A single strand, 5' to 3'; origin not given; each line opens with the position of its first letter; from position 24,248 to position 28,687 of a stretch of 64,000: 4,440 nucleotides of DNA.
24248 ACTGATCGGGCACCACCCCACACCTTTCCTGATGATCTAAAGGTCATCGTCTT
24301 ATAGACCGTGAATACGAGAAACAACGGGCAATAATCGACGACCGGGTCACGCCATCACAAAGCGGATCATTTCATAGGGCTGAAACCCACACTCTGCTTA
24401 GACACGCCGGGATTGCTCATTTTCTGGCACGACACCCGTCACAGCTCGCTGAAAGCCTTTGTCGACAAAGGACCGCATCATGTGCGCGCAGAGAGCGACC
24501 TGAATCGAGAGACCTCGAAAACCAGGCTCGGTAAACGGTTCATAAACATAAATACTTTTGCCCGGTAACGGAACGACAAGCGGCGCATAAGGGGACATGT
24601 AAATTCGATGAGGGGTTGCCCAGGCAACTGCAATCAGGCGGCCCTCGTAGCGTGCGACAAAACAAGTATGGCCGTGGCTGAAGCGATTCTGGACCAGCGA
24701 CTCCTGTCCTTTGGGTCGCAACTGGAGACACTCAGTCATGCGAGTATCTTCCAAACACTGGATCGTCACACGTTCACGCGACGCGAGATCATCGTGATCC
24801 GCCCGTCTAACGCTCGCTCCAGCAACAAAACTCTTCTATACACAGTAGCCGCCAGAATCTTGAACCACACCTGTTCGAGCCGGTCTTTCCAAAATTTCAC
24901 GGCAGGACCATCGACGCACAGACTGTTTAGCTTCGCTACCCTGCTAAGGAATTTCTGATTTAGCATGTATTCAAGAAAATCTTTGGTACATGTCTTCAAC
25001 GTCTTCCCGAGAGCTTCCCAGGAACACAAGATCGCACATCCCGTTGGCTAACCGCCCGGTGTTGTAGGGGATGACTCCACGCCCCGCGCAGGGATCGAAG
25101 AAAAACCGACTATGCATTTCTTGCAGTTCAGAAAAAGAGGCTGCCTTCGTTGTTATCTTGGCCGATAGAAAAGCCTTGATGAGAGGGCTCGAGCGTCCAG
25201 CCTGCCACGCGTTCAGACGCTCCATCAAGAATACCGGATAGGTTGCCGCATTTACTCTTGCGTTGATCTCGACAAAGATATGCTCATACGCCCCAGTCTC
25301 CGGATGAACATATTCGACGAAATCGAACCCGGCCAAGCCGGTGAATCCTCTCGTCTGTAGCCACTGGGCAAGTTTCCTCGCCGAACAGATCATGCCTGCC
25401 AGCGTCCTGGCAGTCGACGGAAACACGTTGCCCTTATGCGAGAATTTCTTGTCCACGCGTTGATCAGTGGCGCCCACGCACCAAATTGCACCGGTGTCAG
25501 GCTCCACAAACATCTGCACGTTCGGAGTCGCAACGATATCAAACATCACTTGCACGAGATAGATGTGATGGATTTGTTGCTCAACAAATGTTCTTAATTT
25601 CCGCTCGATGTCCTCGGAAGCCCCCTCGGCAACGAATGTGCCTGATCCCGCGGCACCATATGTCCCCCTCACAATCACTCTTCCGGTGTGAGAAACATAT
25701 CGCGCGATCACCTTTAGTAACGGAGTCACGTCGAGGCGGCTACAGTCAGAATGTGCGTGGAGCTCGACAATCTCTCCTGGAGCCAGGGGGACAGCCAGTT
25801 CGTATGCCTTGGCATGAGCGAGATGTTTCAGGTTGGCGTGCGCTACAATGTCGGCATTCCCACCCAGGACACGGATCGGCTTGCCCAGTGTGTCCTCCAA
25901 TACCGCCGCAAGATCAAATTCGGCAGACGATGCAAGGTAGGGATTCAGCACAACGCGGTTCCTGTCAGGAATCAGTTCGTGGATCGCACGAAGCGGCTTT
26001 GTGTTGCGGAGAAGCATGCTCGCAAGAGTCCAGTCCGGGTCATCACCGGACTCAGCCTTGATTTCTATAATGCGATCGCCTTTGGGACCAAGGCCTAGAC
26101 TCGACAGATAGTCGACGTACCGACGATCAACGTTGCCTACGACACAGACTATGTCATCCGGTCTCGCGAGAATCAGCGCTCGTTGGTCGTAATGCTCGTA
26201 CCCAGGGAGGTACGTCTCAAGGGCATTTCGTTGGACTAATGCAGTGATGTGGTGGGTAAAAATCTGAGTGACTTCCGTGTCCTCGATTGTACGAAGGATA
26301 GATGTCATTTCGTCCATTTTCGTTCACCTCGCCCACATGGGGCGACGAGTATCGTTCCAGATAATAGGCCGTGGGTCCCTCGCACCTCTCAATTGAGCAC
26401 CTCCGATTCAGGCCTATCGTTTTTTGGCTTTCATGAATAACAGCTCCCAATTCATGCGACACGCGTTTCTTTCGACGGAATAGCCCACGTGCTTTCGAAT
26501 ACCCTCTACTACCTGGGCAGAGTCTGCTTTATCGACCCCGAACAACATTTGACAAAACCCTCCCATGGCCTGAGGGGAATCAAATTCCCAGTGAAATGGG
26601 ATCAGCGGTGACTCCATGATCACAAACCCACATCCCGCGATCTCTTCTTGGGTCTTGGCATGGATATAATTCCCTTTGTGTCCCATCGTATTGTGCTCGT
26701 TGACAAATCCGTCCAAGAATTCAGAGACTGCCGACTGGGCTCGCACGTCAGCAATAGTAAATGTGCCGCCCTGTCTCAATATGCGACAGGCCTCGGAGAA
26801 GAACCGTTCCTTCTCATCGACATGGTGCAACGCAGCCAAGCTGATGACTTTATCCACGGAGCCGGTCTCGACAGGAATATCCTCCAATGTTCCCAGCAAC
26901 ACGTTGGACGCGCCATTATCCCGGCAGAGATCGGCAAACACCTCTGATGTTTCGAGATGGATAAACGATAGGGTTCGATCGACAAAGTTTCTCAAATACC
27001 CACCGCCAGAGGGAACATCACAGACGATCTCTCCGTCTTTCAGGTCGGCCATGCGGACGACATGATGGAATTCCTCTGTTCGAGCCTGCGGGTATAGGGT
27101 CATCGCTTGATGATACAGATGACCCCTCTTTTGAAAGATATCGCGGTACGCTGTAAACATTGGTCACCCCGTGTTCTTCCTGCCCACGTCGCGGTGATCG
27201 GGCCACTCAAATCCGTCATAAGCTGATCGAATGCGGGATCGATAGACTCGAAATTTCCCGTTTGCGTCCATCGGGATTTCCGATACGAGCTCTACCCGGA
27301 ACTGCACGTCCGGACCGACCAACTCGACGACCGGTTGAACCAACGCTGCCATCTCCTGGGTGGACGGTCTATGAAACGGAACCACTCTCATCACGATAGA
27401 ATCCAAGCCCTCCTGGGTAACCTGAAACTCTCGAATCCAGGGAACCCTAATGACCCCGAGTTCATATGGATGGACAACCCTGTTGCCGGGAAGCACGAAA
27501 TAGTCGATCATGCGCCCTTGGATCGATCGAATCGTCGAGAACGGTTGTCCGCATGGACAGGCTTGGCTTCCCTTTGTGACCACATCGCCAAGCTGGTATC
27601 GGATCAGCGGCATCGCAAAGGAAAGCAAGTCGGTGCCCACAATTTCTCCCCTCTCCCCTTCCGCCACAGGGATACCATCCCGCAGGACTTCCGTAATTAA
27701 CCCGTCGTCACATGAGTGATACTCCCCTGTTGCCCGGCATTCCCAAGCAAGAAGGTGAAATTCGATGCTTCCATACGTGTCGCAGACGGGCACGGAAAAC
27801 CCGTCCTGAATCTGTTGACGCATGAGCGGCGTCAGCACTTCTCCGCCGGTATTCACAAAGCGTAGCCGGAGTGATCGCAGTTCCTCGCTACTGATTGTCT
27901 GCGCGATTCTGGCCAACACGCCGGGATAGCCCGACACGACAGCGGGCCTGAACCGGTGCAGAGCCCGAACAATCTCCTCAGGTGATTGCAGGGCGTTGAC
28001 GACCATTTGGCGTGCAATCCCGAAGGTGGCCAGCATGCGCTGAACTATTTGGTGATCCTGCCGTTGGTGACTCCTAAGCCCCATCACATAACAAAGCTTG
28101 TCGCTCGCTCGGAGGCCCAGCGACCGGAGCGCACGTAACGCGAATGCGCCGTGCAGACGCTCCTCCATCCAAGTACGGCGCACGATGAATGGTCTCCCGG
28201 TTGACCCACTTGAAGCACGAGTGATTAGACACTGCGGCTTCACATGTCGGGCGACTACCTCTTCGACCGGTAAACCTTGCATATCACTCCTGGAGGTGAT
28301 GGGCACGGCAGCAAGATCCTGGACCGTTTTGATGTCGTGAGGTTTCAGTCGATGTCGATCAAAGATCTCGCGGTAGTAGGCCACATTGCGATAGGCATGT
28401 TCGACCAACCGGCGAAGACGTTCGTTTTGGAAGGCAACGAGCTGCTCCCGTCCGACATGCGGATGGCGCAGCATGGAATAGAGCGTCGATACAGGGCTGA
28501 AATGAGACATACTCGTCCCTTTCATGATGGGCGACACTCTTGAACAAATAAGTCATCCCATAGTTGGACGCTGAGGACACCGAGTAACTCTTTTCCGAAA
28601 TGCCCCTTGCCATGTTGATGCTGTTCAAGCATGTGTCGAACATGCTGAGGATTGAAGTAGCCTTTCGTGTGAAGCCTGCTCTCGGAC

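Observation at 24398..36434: Ligase-rich block: three PaaK/CapK-like adenylating enzymes, AsnB-like, Mur-ligase-like, ATP-grasp and FemAB-like proteins in one operon with the head-group module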

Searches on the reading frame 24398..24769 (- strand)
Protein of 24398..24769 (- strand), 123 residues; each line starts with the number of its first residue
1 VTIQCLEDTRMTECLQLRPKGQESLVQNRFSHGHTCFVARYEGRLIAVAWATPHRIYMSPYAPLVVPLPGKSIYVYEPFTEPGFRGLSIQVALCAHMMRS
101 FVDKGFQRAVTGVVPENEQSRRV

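Call 4: search_protein_families(library=pfam, proteins=[window:24398-24769:-], max_evalue=0.01)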
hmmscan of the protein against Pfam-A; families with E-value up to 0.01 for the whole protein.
window:24398-24769:- (123 aa): 2 families
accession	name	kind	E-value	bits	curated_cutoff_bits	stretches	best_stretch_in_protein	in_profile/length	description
PF00583.31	Acetyltransf_1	-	2.2e-05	25.2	20.7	1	29-122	28-109/116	Acetyltransferase (GNAT) family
PF13480.13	Acetyltransf_6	-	0.0055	17.3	22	0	70-108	93-131/143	Acetyltransferase (GNAT) domain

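Call 5: search_protein_families(library=ncbifam, proteins=[window:24398-24769:-], max_evalue=0.01)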
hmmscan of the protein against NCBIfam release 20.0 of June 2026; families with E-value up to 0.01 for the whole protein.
window:24398-24769:- (123 aa): 0 families

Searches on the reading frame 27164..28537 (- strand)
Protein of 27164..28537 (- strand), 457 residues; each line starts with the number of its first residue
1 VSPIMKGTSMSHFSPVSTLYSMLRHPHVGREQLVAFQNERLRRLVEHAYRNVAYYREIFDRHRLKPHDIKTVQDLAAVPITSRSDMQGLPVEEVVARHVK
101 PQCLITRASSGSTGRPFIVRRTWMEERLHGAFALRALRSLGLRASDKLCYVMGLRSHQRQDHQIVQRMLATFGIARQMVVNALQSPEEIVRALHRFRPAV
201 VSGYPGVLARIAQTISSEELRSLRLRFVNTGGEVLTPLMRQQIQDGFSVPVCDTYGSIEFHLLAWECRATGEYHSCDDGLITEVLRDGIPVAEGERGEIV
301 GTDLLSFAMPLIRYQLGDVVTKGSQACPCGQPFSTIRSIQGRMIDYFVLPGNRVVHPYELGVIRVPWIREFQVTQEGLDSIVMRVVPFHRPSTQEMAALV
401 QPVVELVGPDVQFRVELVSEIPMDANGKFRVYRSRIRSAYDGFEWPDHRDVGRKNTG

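Call 4: search_protein_families(library=pfam, proteins=[window:27164-28537:-], max_evalue=0.01)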
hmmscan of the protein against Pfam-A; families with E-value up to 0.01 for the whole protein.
window:27164-28537:- (457 aa): 1 family
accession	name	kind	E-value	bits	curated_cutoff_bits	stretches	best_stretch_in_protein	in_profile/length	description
PF00501.34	AMP-binding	-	3.7e-05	23.1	29.9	1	109-265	170-329/384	AMP-binding enzyme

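Call 5: search_protein_families(library=ncbifam, proteins=[window:27164-28537:-], max_evalue=0.01)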
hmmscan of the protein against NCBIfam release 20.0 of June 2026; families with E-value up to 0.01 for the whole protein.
window:27164-28537:- (457 aa): 13 families
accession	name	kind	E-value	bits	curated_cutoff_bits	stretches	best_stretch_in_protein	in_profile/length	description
NF045666.1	DVU1553_fam_AMP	equivalog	1.1e-40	139.7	300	1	25-343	15-331/331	DVU_1553 family AMP-dependent CoA ligase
NF041878.1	paak_haloarch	equivalog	2.7e-38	131.7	700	1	28-353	8-335/427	phenylacetate--CoA ligase PaaK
TIGR02155.1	PA_CoA_ligase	equivalog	1.9e-30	105.8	646.3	1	29-359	4-332/422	phenylacetate--CoA ligase PaaK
NF053551.1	FlxY_rubin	equivalog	5.5e-29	101.1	520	2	238-386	217-371/424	flexirubin biosynthesis putative acyl-CoA ligase FlxY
NF041217.1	BagE_FevW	exception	3.5e-17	62.5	800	1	32-354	12-322/424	bagremycin/ferroverdin synthetase BagE/FevW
TIGR03335.1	F390_ftsA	equivalog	5.8e-16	58.2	458.7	1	30-336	11-323/445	coenzyme F390 synthetase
TIGR02304.1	aden_form_hyp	equivalog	4.8e-14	52.2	251.9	1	180-385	170-375/430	F390 synthetase-related protein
NF004837.0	PRK06187.1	subfamily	2.1e-05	23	476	1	109-323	178-379/531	long-chain-fatty-acid--CoA ligase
NF004716.0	PRK06060.1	equivalog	2.4e-05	22.7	1228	1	178-259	216-297/705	p-hydroxybenzoic acid--AMP ligase FadD22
TIGR02262.1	benz_CoA_lig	subfamily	2.8e-05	23.1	375.25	1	108-263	168-319/508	benzoate-CoA ligase family protein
TIGR01733.1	AA-adenyl-dom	subfamily_domain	3.8e-05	22.7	317.4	1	99-263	118-276/409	amino acid adenylation domain-containing protein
NF058622.1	AmAvDiazAvaA6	equivalog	0.00011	20.8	975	1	84-244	160-311/548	3-aminoavenalumate diazotase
NF053567.1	HBDA_AROS1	equivalog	0.0033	15.8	1000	0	55-261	125-325/523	3-hydroxybenzoate--CoA ligase HbdA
